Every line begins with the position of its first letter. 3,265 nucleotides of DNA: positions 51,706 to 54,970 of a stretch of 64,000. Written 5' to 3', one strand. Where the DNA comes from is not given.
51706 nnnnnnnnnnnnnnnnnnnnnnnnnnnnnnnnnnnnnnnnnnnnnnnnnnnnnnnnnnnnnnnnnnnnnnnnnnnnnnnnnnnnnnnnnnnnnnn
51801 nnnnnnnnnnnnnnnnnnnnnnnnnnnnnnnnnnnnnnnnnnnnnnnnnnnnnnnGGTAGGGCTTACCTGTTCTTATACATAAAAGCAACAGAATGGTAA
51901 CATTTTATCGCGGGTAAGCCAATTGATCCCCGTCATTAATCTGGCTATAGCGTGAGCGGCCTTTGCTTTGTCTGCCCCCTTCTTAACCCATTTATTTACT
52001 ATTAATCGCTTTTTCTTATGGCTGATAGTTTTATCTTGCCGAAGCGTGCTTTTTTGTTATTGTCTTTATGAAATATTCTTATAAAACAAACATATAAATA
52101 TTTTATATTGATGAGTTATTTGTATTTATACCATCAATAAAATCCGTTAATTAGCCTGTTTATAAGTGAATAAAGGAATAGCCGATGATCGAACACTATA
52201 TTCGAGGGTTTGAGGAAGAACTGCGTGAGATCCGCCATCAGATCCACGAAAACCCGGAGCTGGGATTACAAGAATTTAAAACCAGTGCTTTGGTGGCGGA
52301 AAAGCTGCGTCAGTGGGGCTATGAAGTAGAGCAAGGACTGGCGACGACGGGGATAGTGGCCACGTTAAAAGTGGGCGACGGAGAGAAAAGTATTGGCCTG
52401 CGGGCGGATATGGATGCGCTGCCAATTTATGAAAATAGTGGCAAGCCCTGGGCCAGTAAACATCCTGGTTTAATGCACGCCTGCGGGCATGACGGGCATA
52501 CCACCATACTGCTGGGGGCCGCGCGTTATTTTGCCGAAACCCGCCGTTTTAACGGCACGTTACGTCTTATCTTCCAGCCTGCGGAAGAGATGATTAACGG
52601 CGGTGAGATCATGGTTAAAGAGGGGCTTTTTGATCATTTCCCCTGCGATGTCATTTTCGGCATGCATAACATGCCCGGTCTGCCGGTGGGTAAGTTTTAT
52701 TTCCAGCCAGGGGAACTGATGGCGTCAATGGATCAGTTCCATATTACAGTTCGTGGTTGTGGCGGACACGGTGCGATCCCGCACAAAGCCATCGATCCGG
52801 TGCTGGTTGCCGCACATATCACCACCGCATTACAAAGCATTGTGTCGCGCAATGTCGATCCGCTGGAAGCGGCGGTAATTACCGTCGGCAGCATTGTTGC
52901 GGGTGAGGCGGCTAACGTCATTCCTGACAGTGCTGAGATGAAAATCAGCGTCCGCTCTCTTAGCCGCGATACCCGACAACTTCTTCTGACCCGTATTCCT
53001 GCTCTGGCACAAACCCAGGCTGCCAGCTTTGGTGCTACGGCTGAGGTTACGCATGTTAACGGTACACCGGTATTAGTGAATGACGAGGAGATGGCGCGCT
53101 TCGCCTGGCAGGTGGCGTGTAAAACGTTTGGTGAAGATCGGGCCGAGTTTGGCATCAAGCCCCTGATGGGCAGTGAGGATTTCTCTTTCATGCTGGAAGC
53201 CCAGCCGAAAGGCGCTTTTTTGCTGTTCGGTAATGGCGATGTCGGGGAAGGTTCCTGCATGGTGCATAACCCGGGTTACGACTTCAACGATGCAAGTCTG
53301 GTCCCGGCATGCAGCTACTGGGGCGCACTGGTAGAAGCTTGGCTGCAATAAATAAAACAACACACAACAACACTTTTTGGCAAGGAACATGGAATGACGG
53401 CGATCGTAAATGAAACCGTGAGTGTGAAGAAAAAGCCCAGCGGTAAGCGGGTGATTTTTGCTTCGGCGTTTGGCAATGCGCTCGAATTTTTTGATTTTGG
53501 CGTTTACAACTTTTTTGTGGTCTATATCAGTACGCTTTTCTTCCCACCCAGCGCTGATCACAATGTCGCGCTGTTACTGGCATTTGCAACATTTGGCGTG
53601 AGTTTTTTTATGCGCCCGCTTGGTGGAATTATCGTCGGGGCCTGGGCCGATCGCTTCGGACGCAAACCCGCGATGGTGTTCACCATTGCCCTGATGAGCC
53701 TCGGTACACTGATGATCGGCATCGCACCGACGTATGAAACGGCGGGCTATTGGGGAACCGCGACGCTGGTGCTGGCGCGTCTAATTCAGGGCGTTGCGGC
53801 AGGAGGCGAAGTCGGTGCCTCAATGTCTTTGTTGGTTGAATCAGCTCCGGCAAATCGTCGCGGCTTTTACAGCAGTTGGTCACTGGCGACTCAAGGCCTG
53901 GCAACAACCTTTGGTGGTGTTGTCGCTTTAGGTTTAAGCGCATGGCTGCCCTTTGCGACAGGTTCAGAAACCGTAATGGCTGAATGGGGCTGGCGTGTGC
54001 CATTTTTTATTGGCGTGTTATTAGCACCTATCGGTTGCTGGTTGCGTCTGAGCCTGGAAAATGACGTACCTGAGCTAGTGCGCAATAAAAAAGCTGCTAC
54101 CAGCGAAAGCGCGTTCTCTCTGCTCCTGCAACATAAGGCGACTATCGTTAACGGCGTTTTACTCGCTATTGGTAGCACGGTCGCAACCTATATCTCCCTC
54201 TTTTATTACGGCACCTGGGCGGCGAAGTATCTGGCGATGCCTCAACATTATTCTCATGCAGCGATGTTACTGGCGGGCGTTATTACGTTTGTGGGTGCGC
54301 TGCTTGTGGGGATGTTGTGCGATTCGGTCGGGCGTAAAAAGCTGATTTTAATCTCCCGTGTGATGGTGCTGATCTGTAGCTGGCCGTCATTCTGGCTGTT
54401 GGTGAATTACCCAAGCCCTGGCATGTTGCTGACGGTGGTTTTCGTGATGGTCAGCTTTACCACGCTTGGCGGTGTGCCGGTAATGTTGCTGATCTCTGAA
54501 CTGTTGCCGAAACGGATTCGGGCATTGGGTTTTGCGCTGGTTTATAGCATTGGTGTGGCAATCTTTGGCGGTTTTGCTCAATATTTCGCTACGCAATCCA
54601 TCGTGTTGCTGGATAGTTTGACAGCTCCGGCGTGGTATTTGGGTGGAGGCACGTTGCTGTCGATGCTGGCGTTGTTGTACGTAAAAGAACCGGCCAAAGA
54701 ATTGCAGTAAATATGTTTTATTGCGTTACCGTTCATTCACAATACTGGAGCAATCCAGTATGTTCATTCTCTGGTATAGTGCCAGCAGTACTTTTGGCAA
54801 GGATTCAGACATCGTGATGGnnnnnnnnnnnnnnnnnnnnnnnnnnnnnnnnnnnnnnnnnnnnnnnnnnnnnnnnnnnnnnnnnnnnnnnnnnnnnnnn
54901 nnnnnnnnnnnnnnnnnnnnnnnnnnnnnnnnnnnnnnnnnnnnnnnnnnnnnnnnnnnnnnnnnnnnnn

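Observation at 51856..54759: Accessory two-gene islet (M20D amidohydrolase + MHS-family transporter) between sthA and fabR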

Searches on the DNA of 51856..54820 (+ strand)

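Call 3: search_dna_similar(query=window:51856-54820:+, collection=ecoli_genomes, mode=near, max_rows=30, rows=spread)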
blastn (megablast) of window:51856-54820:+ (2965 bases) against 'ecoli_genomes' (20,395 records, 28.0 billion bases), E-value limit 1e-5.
Records with a match: 5425; places in all: 5428; records where one place covers at least 80% of the query: 1505.
Genomes with a match: 5425 of 5426; with a place that covers at least 80% of the query: 1505. Places per genome that has any: lowest 1, median 1, highest 2. On chromosomes: 5426 places; on plasmids: 2.
Best place of each record, by identity: >=99% 66; 95-99% 5352; 90-95% 7.
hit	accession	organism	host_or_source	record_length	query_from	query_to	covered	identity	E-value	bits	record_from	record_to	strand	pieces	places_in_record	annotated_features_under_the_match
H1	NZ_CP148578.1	Escherichia coli strain Z1322HEC0005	Homo sapiens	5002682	1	2965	100%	97.5%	0e+0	5060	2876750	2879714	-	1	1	citrate-proton symporter | M20 aminoacylase family protein | fabR: HTH-type transcriptional repressor FabR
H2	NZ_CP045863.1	Escherichia coli O157:H7 strain ATCC 43890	Homo sapiens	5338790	1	2965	100%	96.1%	0e+0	4839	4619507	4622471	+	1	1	citrate-proton symporter | M20 aminoacylase family protein | fabR: HTH-type transcriptional repressor FabR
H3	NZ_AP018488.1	Escherichia coli O157:H7 strain PV15-279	Homo sapiens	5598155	1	2965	100%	96.1%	0e+0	4833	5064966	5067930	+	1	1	citrate-proton symporter | M20 aminoacylase family protein | fabR: HTH-type transcriptional repressor FabR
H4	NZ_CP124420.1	Escherichia coli strain AVS0155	environmental: river near WWTP effluent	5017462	1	2965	100%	95.7%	0e+0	4772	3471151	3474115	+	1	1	citrate-proton symporter | M20 aminoacylase family protein | fabR: HTH-type transcriptional repressor FabR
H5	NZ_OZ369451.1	Escherichia coli strain Esc17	not applicable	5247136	1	2965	100%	95.7%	0e+0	4772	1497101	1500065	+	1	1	citrate-proton symporter | M20 aminoacylase family protein | fabR: HTH-type transcriptional repressor FabR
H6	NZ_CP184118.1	Escherichia coli strain EC-16-526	Homo sapiens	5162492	1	2965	100%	95.7%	0e+0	4767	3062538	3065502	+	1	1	citrate-proton symporter | M20 aminoacylase family protein | fabR: HTH-type transcriptional repressor FabR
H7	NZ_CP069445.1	Escherichia coli strain FDAARGOS_1251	Homo sapiens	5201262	1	2965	100%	95.2%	0e+0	4695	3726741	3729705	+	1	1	citrate-proton symporter | M20 aminoacylase family protein | fabR: HTH-type transcriptional repressor FabR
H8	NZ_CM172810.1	Escherichia coli strain FCI5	Homo sapiens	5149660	1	2965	100%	95.2%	0e+0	4689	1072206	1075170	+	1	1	citrate-proton symporter | M20 aminoacylase family protein | fabR: HTH-type transcriptional repressor FabR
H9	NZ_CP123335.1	Escherichia coli strain AREA_492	Homo sapiens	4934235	1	2965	100%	94.9%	0e+0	4634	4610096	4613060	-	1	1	citrate-proton symporter | M20 aminoacylase family protein | fabR: HTH-type transcriptional repressor FabR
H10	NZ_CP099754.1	Escherichia coli strain 806883-9-2019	Homo sapiens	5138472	1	2965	9%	98.9%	3e-67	476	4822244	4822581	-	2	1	fabR: HTH-type transcriptional repressor FabR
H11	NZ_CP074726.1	Escherichia coli strain SJ3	Homo sapiens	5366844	1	2965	9%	98.5%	9e-68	472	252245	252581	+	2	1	fabR: HTH-type transcriptional repressor FabR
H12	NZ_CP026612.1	Escherichia coli strain DTU-1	in vitro laboratory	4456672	1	2965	9%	98.9%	9e-68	472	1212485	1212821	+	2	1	fabR: HTH-type transcriptional repressor FabR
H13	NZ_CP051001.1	Escherichia coli O157:H16 str. 98-3133 strain 98-3133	missing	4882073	1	2965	9%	98.9%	9e-68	472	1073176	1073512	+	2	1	fabR: HTH-type transcriptional repressor FabR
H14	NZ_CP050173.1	Escherichia coli strain STB20-1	pig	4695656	1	2965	9%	98.9%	9e-68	472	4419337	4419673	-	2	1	fabR: HTH-type transcriptional repressor FabR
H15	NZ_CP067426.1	Escherichia coli O22:H8 strain 154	Rectal swab of live bovine cattle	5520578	1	2965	9%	98.9%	9e-68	472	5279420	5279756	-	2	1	fabR: HTH-type transcriptional repressor FabR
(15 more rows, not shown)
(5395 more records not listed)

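Call 7: get_annotated_region(hit=H2, flank=3000)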
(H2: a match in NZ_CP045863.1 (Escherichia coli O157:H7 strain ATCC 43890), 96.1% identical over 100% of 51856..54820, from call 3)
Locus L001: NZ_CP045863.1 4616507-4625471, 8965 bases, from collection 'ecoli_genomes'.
description: Escherichia coli O157:H7 strain ATCC 43890 chromosome, complete genome
organism: Escherichia coli O157:H7 strain ATCC 43890 (NCBI taxid 83334)
replicon: chromosome; assembly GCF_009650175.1
host: Homo sapiens; source: feces; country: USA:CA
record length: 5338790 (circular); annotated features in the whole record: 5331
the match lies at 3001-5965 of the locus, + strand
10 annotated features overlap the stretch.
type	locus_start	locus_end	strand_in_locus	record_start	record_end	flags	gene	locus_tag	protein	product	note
CDS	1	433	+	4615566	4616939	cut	argH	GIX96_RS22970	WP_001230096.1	argininosuccinate lyase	-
CDS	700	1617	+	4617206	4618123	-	oxyR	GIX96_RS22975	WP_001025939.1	DNA-binding transcriptional regulator OxyR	-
CDS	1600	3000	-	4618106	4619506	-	sthA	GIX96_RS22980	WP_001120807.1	Si-specific NAD(P)(+) transhydrogenase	-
CDS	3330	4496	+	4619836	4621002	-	-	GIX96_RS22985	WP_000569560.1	M20 aminoacylase family protein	-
CDS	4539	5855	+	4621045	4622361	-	-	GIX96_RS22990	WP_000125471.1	citrate-proton symporter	-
CDS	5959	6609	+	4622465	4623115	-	fabR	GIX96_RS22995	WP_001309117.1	HTH-type transcriptional repressor FabR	-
CDS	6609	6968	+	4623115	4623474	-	yijD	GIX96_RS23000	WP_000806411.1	YijD family membrane protein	-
CDS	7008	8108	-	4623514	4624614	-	trmA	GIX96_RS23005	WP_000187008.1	tRNA (uridine(54)-C5)-methyltransferase TrmA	-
riboswitch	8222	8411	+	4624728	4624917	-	-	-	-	riboswitch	cobalamin riboswitch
CDS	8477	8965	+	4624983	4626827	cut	btuB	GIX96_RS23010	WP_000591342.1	TonB-dependent vitamin B12 receptor BtuB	-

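Call 8: get_annotated_region(hit=H12, flank=3000)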
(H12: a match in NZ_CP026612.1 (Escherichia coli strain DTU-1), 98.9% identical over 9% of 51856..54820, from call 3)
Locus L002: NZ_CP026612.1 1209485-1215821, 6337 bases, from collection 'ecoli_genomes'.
description: Escherichia coli strain DTU-1 chromosome, complete genome
organism: Escherichia coli strain DTU-1 (NCBI taxid 562)
replicon: chromosome; assembly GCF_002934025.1
host: -; source: in vitro laboratory; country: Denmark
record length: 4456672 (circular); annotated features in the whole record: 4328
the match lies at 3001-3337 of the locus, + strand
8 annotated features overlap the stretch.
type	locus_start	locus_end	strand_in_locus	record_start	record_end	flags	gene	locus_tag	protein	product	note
CDS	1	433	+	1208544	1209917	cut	argH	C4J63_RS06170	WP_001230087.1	argininosuccinate lyase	-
CDS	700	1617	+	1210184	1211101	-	oxyR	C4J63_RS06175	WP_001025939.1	DNA-binding transcriptional regulator OxyR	-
CDS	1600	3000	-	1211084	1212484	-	sthA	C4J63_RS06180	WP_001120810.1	Si-specific NAD(P)(+) transhydrogenase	-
CDS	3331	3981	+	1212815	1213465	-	fabR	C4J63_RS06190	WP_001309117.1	HTH-type transcriptional repressor FabR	-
CDS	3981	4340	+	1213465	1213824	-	yijD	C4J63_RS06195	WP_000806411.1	YijD family membrane protein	-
CDS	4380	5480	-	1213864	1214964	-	trmA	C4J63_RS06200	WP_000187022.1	tRNA (uridine(54)-C5)-methyltransferase TrmA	-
riboswitch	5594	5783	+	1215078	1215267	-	-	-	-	riboswitch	cobalamin riboswitch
CDS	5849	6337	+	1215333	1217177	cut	btuB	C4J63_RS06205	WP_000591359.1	TonB-dependent vitamin B12 receptor BtuB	-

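Call 9: get_annotated_region(hit=H1, flank=3000)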
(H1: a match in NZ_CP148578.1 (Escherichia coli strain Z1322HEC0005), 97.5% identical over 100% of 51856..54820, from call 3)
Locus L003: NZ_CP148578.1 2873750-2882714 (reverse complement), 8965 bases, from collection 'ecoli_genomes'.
description: Escherichia coli strain Z1322HEC0005 chromosome, complete genome
organism: Escherichia coli strain Z1322HEC0005 (NCBI taxid 562)
replicon: chromosome; assembly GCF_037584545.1
host: Homo sapiens; source: -; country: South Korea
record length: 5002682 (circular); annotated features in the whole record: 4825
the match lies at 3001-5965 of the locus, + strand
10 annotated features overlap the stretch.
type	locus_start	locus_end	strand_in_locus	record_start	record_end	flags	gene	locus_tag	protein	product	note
CDS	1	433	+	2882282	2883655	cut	argH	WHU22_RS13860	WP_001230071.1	argininosuccinate lyase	-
CDS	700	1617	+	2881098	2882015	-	oxyR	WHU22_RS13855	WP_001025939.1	DNA-binding transcriptional regulator OxyR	-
CDS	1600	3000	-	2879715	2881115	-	sthA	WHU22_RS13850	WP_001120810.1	Si-specific NAD(P)(+) transhydrogenase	-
CDS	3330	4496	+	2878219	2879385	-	-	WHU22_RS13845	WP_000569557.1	M20 aminoacylase family protein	-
CDS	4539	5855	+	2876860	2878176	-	-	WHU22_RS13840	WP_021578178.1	citrate-proton symporter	-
CDS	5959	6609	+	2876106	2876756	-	fabR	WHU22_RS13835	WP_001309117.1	HTH-type transcriptional repressor FabR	-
CDS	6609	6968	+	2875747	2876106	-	yijD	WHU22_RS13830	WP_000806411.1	YijD family membrane protein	-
CDS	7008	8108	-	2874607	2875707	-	trmA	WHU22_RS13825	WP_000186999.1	tRNA (uridine(54)-C5)-methyltransferase TrmA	-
riboswitch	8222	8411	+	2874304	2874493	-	-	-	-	riboswitch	cobalamin riboswitch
CDS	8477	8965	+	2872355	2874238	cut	btuB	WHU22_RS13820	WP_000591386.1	TonB-dependent vitamin B12 receptor BtuB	-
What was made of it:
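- RefSeq names it 'citrate-proton symporter' (calls 7, 9).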

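Call 22: search_dna_similar(query=window:51975-54675:+, collection=ecoli_genomes, mode=near, max_rows=60, rows=spread)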
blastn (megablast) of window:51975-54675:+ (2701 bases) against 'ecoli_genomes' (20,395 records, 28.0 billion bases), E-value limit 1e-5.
Records with a match: 1507; places in all: 1509; records where one place covers at least 80% of the query: 1505.
Genomes with a match: 1507 of 5426; with a place that covers at least 80% of the query: 1505. Places per genome that has any: lowest 1, median 1, highest 2. On chromosomes: 1507 places; on plasmids: 2.
Best place of each record, by identity: 95-99% 1240; 90-95% 267.
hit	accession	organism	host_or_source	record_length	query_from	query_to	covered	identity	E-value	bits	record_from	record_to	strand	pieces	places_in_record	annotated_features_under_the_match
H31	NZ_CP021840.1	Escherichia coli strain EC974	Homo sapiens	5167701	1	2701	100%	97.2%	0e+0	4567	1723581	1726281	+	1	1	citrate-proton symporter | M20 aminoacylase family protein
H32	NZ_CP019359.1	Escherichia coli strain XH990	Homo sapiens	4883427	4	2701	100%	96.8%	0e+0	4512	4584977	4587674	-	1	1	citrate-proton symporter | M20 aminoacylase family protein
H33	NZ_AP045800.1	Escherichia coli strain 23CRST031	Homo sapiens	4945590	4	2701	100%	96.6%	0e+0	4475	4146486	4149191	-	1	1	citrate-proton symporter | M20 aminoacylase family protein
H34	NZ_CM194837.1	Escherichia coli strain MS1685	Gallus gallus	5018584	2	2701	100%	96.3%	0e+0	4427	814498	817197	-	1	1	citrate-proton symporter | M20 aminoacylase family protein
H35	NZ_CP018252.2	Escherichia coli strain 9000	Cattle faeces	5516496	1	2701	100%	95.7%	0e+0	4351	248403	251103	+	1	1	citrate-proton symporter | M20 aminoacylase family protein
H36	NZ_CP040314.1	Escherichia coli strain MA11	meat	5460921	1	2701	100%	95.7%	0e+0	4351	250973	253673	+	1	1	citrate-proton symporter | M20 aminoacylase family protein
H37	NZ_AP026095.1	Escherichia coli strain 53_142304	Homo sapiens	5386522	1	2701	100%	95.7%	0e+0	4351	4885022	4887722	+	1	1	citrate-proton symporter | M20 aminoacylase family protein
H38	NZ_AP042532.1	Escherichia coli strain OkiPb01687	bovine feces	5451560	1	2701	100%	95.7%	0e+0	4351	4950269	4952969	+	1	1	citrate-proton symporter | M20 aminoacylase family protein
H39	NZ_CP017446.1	Escherichia coli O157:H7 strain 9234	Cattle Hide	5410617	4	2701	100%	95.8%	0e+0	4351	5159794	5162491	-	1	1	citrate-proton symporter | M20 aminoacylase family protein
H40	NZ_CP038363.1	Escherichia coli O157:H7 strain F7349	missing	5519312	4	2701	100%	95.8%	0e+0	4351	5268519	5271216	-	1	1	citrate-proton symporter | M20 aminoacylase family protein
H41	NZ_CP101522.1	Escherichia coli O157:H7 strain MD2019EC2705C4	lettuce from ready salad pack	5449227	4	2701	100%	95.8%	0e+0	4351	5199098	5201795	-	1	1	citrate-proton symporter | M20 aminoacylase family protein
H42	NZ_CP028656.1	Escherichia coli strain 121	cattle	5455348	4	2701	100%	95.8%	0e+0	4351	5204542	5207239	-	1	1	citrate-proton symporter | M20 aminoacylase family protein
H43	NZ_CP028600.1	Escherichia coli strain 147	cattle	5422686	4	2701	100%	95.8%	0e+0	4351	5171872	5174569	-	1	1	citrate-proton symporter | M20 aminoacylase family protein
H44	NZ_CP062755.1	Escherichia coli O157:H7 strain Z903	Bovine Faeces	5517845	4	2701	100%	95.8%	0e+0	4351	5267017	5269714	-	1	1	citrate-proton symporter | M20 aminoacylase family protein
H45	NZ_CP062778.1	Escherichia coli O157:H7 strain Z1836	Bovine Faeces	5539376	4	2701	100%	95.8%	0e+0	4351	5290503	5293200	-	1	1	citrate-proton symporter | M20 aminoacylase family protein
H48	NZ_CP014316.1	Escherichia coli JJ1887 strain JJ1887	Homo sapiens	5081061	1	2701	100%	95.4%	0e+0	4307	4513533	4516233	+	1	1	citrate-proton symporter | M20 aminoacylase family protein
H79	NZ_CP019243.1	Escherichia coli strain Combat2C1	Homo sapiens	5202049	1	2701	100%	94.7%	0e+0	4196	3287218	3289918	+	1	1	citrate-proton symporter | M20 aminoacylase family protein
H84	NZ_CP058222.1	Escherichia coli strain CFT073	Homo sapiens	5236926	16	2701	99%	95.0%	0e+0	4224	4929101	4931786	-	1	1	citrate-proton symporter | M20 aminoacylase family protein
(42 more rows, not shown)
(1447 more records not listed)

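Call 32: get_annotated_region(hit=H84, flank=2500)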
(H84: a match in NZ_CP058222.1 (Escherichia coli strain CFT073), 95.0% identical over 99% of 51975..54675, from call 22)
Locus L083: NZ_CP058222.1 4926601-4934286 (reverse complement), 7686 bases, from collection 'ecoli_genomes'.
description: Escherichia coli strain CFT073 chromosome, complete genome
organism: Escherichia coli strain CFT073 (NCBI taxid 562)
replicon: chromosome; assembly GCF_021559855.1
host: Homo sapiens; source: urine; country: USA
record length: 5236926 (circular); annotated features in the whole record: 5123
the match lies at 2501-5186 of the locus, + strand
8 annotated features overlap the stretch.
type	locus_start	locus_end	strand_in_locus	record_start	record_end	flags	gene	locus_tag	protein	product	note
CDS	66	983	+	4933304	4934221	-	oxyR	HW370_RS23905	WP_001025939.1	DNA-binding transcriptional regulator OxyR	-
CDS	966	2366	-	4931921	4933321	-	sthA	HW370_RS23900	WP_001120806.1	Si-specific NAD(P)(+) transhydrogenase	-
CDS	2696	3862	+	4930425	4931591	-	-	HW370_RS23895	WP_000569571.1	M20 aminoacylase family protein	-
CDS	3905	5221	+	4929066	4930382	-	-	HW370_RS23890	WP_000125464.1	citrate-proton symporter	-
CDS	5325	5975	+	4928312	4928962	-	fabR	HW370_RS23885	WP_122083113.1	HTH-type transcriptional repressor FabR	-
CDS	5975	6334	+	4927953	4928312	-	yijD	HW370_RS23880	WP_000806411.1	YijD family membrane protein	-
CDS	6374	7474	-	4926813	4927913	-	trmA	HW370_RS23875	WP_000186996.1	tRNA (uridine(54)-C5)-methyltransferase TrmA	-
riboswitch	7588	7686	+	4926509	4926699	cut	-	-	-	riboswitch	cobalamin riboswitch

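Call 33: get_annotated_region(hit=H31, flank=2500)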
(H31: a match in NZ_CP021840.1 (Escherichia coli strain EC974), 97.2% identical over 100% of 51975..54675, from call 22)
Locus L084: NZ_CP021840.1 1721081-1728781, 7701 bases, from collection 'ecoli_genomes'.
description: Escherichia coli strain EC974 chromosome, complete genome
organism: Escherichia coli strain EC974 (NCBI taxid 562)
replicon: chromosome; assembly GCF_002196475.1
host: Homo sapiens; source: urine; urinary tract infection; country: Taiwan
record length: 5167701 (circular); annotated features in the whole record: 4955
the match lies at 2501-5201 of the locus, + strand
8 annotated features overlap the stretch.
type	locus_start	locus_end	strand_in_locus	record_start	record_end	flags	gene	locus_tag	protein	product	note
CDS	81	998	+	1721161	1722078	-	oxyR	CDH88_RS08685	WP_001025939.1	DNA-binding transcriptional regulator OxyR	-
CDS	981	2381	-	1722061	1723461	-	sthA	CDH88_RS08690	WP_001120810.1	Si-specific NAD(P)(+) transhydrogenase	-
CDS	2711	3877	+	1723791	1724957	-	-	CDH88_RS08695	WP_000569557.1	M20 aminoacylase family protein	-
CDS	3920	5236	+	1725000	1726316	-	-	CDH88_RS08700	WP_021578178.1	citrate-proton symporter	-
CDS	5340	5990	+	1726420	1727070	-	fabR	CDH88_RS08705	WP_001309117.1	HTH-type transcriptional repressor FabR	-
CDS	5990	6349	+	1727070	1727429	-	yijD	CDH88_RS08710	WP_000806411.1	YijD family membrane protein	-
CDS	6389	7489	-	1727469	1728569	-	trmA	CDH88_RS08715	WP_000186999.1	tRNA (uridine(54)-C5)-methyltransferase TrmA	-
riboswitch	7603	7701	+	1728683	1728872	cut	-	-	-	riboswitch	cobalamin riboswitch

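Call 34: get_annotated_region(hit=H48, flank=2500)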
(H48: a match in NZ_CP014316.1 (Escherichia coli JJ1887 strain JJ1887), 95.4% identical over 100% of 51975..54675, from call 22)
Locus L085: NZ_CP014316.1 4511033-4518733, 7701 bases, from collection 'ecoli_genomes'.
description: Escherichia coli JJ1887 chromosome, complete genome
organism: Escherichia coli JJ1887 strain JJ1887 (NCBI taxid 1355101)
replicon: chromosome; assembly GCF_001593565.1
host: Homo sapiens; source: not collected; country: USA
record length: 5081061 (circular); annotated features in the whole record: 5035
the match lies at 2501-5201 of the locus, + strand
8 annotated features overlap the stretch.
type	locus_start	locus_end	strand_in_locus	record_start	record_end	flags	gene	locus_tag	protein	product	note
CDS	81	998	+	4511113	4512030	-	oxyR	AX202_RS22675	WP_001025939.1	DNA-binding transcriptional regulator OxyR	-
CDS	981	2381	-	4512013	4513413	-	sthA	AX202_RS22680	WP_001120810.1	Si-specific NAD(P)(+) transhydrogenase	-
CDS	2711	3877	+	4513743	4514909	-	-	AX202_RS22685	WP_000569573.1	M20 aminoacylase family protein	-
CDS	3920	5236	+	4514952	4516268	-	-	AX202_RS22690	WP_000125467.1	citrate-proton symporter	-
CDS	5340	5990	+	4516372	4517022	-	fabR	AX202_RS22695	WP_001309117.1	HTH-type transcriptional repressor FabR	-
CDS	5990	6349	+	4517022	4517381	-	yijD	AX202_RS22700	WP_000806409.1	YijD family membrane protein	-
CDS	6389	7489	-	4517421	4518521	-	trmA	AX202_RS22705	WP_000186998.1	tRNA (uridine(54)-C5)-methyltransferase TrmA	-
riboswitch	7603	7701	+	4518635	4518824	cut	-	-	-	riboswitch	cobalamin riboswitch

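Call 35: get_annotated_region(hit=H79, flank=2500)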
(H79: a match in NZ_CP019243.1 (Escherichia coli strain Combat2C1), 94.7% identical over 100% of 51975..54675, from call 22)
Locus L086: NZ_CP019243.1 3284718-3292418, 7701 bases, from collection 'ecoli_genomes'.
description: Escherichia coli strain Combat2C1 chromosome, complete genome
organism: Escherichia coli strain Combat2C1 (NCBI taxid 562)
replicon: chromosome; assembly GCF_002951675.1
host: Homo sapiens; source: urine; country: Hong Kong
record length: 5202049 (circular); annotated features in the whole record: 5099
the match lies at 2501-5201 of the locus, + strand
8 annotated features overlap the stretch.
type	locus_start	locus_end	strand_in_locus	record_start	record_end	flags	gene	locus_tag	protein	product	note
CDS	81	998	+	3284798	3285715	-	oxyR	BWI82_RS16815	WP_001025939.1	DNA-binding transcriptional regulator OxyR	-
CDS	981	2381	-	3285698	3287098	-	sthA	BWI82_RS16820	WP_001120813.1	Si-specific NAD(P)(+) transhydrogenase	-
CDS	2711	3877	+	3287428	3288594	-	-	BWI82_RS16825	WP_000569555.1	M20 aminoacylase family protein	-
CDS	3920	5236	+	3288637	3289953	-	-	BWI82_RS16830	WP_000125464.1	citrate-proton symporter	-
CDS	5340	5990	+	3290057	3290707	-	fabR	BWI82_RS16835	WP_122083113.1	HTH-type transcriptional repressor FabR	-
CDS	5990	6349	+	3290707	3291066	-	yijD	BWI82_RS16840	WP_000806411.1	YijD family membrane protein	-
CDS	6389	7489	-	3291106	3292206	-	trmA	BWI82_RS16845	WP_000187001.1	tRNA (uridine(54)-C5)-methyltransferase TrmA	-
riboswitch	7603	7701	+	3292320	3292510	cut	-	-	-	riboswitch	cobalamin riboswitch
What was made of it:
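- The pair is present in CFT073, JJ1887 and other urine isolates (calls 22, 32-35).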
